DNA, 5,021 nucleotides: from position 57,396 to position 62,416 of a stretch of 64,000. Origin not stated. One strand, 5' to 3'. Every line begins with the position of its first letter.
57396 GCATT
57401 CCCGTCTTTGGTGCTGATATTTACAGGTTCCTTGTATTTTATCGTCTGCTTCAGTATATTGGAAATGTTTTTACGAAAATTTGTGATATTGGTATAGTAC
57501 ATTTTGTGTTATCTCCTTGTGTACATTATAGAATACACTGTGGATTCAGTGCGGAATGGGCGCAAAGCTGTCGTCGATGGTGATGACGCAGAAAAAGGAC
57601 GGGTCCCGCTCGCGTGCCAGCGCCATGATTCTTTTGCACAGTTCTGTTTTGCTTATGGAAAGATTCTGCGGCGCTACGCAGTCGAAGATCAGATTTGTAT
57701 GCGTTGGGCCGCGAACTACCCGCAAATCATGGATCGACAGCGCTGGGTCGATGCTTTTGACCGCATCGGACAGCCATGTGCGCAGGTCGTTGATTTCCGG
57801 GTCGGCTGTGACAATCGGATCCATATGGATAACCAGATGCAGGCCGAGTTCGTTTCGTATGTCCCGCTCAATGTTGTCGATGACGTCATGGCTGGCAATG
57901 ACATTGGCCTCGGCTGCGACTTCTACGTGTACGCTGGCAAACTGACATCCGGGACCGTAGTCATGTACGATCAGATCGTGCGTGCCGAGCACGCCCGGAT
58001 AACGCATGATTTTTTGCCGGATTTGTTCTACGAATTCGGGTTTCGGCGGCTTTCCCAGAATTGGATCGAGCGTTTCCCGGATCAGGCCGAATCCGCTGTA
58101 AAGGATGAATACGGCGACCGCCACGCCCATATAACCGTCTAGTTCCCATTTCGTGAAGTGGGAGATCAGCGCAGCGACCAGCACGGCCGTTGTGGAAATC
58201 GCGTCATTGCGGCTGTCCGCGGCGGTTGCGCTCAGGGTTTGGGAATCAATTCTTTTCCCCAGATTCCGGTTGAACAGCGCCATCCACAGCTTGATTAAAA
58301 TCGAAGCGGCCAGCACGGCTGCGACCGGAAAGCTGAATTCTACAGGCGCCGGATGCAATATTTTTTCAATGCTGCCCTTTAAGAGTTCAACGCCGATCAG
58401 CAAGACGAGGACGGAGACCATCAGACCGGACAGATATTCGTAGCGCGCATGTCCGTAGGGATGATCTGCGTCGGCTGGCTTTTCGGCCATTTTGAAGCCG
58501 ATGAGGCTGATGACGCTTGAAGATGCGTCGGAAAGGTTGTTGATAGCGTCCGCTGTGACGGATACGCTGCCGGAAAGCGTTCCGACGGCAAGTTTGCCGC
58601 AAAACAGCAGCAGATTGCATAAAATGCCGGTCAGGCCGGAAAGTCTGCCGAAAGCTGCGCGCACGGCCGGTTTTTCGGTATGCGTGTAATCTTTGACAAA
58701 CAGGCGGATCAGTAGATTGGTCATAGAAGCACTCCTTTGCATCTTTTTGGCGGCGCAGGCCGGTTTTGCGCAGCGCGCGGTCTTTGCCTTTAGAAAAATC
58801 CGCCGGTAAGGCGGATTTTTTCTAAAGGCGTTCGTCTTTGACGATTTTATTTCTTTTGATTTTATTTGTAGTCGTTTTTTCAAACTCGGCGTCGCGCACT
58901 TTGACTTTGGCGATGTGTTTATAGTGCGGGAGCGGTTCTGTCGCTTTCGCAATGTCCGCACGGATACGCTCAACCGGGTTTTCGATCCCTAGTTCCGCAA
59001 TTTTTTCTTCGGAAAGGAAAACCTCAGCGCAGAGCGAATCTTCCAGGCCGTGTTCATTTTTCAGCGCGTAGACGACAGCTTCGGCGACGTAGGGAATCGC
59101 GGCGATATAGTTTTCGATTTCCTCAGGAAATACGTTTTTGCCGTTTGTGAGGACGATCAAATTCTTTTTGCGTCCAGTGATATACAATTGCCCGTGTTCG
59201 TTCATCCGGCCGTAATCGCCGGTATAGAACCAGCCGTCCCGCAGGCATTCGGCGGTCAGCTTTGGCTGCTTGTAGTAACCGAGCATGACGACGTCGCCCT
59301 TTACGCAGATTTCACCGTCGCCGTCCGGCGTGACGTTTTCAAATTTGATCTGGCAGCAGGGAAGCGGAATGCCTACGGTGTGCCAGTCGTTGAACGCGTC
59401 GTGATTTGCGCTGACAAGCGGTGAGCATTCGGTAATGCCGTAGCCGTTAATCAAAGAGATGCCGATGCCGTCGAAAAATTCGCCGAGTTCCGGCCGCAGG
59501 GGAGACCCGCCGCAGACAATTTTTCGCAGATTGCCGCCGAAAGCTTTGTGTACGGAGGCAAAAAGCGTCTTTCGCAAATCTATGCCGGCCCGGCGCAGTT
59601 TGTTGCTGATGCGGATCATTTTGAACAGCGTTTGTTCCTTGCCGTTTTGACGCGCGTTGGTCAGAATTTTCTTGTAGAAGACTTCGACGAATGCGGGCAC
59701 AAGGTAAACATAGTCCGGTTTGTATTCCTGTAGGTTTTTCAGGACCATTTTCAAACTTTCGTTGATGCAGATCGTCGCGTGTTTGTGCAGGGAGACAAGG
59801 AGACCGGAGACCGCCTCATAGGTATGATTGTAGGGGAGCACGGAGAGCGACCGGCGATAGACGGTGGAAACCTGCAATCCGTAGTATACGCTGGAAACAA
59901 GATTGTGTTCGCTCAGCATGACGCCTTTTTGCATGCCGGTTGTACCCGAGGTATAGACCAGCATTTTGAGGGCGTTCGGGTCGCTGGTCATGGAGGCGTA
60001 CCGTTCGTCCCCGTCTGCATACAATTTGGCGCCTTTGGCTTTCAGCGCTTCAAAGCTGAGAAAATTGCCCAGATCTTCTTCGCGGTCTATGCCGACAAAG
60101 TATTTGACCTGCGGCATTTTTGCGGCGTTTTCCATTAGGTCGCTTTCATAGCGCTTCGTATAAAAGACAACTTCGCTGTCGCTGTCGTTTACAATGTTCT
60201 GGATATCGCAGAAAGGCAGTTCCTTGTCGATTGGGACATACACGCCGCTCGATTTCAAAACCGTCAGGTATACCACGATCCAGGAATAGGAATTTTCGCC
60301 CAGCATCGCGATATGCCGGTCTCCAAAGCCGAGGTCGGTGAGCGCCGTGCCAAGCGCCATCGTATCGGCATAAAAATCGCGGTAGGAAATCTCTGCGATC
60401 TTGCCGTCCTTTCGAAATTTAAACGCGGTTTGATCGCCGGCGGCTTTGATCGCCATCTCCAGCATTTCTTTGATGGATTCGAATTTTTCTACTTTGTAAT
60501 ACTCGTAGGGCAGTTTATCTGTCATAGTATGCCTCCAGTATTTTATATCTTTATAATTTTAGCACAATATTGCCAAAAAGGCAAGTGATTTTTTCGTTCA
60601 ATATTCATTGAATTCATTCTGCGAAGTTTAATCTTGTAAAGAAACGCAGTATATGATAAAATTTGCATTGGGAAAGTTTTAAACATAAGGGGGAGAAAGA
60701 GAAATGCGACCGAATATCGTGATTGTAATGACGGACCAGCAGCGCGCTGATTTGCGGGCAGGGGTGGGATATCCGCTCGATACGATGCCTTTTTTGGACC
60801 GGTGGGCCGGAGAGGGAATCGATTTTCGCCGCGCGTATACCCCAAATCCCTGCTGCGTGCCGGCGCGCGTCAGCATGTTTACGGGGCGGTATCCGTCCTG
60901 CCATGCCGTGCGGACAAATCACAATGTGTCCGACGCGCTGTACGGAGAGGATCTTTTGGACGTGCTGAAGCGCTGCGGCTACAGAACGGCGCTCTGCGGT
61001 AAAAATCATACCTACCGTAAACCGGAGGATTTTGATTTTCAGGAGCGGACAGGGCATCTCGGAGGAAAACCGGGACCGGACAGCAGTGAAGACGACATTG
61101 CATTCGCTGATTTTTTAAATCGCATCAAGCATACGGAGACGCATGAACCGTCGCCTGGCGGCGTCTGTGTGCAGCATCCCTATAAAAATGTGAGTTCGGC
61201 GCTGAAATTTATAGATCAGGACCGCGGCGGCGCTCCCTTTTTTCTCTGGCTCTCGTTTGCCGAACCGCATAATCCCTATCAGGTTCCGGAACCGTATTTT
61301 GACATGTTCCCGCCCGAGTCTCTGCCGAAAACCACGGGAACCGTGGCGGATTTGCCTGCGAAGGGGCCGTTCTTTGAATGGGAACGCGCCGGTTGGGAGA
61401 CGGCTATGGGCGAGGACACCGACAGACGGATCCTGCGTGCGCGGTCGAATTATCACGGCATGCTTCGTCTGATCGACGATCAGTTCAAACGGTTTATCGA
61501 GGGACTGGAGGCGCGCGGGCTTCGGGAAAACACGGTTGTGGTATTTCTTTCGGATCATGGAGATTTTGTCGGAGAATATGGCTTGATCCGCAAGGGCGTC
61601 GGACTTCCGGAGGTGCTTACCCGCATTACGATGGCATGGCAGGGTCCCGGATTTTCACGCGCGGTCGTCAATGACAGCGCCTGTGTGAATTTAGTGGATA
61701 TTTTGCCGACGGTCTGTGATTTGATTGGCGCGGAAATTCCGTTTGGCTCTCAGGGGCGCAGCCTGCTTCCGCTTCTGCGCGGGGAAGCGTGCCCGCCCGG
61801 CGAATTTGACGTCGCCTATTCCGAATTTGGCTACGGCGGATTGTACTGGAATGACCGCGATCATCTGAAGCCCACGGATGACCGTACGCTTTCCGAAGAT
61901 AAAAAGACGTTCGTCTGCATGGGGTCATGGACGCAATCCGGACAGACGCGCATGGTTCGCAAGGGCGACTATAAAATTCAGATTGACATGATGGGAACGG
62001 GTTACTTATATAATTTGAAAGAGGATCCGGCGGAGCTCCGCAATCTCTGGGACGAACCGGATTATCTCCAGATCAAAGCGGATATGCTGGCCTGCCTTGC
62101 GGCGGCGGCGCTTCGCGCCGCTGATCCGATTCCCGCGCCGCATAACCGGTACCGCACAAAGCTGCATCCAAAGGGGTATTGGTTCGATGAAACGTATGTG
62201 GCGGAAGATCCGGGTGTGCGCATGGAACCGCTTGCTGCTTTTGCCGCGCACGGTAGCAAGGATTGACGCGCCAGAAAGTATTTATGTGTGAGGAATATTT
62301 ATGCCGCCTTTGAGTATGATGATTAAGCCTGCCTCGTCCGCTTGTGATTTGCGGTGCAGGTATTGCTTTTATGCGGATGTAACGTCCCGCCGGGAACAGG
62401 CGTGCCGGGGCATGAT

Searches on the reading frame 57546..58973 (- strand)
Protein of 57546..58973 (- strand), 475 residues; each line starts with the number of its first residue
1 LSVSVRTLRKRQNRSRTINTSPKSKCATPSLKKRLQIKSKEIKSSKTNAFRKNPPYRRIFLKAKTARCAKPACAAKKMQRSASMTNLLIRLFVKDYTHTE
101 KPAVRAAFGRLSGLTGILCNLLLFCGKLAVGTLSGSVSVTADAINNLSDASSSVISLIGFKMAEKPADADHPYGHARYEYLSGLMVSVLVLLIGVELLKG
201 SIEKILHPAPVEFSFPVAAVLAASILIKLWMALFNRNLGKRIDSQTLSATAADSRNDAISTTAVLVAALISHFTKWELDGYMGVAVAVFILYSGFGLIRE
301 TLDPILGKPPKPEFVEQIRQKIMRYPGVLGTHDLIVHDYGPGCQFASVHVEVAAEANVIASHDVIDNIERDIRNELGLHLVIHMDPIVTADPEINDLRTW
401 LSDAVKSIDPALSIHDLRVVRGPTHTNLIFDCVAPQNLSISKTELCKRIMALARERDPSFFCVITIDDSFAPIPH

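Call 59: search_protein_families(library=pfam, proteins=[window:57546-58973:-], max_evalue=0.0001)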
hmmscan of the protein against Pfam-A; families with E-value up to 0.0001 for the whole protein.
window:57546-58973:- (475 aa): 2 families
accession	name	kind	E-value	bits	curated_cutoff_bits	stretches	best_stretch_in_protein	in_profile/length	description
PF01545.26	Cation_efflux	-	3.6e-49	167.7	26.6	1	116-303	4-195/198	Cation efflux family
PF16916.11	ZT_dimer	-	1.4e-20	73.6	26.7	1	310-386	1-77/78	Dimerisation domain of Zinc Transporter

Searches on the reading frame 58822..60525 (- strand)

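Call 59: search_protein_families(library=pfam, proteins=[window:58822-60525:-], max_evalue=0.0001)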
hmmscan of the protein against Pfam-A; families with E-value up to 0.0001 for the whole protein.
window:58822-60525:- (567 aa): 2 families
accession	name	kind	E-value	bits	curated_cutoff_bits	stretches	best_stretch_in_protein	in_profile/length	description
PF00501.34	AMP-binding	-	3.6e-64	217.4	29.9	1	25-418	4-384/384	AMP-binding enzyme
PF23562.2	AMP-binding_C_3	-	3.4e-06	27.9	20.8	1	455-563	2-110/124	AMP-binding enzyme C-terminal domain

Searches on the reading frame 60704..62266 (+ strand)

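Call 59: search_protein_families(library=pfam, proteins=[window:60704-62266:+], max_evalue=0.0001)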
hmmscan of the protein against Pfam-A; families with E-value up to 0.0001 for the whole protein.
window:60704-62266:+ (520 aa): 3 families
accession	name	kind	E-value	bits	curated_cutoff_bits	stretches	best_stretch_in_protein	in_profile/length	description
PF00884.28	Sulfatase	-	1.2e-42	146.7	25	1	3-342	1-300/301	Sulfatase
PF01663.27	Phosphodiest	-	3.1e-10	40.6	23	0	250-286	184-220/342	Type I phosphodiesterase / nucleotide pyrophosphatase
PF16347.10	SGSH_C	-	6.9e-09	36.5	29.3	0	418-465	99-148/154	N-sulphoglucosamine sulphohydrolase, C-terminal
